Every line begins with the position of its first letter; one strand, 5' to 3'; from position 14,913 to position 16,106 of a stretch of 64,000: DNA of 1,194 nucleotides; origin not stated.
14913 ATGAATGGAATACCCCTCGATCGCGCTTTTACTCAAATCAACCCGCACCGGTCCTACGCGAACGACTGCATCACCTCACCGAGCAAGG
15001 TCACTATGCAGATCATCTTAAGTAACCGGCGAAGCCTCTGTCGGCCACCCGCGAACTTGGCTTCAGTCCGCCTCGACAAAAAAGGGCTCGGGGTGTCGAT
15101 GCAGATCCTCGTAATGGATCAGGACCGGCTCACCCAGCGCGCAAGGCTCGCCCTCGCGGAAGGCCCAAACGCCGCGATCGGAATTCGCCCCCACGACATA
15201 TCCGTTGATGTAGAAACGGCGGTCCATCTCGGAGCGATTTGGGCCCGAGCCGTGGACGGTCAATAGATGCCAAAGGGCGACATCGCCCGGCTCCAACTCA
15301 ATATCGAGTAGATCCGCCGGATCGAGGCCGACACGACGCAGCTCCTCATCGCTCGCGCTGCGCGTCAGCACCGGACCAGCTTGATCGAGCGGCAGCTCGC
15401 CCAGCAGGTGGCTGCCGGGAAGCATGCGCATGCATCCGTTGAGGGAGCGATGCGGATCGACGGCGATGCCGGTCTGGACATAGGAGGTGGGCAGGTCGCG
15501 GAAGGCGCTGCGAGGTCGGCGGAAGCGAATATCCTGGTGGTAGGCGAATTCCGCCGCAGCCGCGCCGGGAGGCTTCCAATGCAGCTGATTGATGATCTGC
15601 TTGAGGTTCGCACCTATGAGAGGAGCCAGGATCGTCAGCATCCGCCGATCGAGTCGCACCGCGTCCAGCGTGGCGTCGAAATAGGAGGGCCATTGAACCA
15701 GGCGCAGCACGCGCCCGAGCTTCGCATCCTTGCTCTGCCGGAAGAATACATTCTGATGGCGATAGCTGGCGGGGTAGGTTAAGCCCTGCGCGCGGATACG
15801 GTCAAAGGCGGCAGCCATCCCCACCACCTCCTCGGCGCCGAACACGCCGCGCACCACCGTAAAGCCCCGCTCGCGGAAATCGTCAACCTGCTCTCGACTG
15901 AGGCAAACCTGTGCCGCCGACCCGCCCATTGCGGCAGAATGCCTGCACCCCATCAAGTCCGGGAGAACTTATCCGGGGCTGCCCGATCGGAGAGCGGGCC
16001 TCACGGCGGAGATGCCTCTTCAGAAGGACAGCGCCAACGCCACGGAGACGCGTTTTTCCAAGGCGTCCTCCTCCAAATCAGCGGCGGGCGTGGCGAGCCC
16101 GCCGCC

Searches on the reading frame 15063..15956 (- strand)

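Call 3: search_protein_families(library=pfam, proteins=[window:15063-15956:-])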
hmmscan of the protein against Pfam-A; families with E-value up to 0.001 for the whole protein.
window:15063-15956:- (297 aa): 1 family
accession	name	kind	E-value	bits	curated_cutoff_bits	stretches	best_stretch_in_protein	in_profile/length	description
PF05721.19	PhyH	-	2.8e-26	93.6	22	1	27-247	1-212/213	Phytanoyl-CoA dioxygenase (PhyH)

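Call 4: search_protein_families(library=ncbifam, proteins=[window:15063-15956:-])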
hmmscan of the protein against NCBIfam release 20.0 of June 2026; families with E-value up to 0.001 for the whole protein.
window:15063-15956:- (297 aa): 2 families
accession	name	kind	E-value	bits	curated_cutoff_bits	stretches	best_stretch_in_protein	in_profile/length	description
TIGR02408.1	ectoine_ThpD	equivalog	2.4e-06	27.1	336.5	1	12-244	10-238/277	ectoine hydroxylase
NF052437.1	MPhHdxlPhnYGIM8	equivalog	0.00039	19.9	500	1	112-261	91-221/260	methylphosphonate hydroxylase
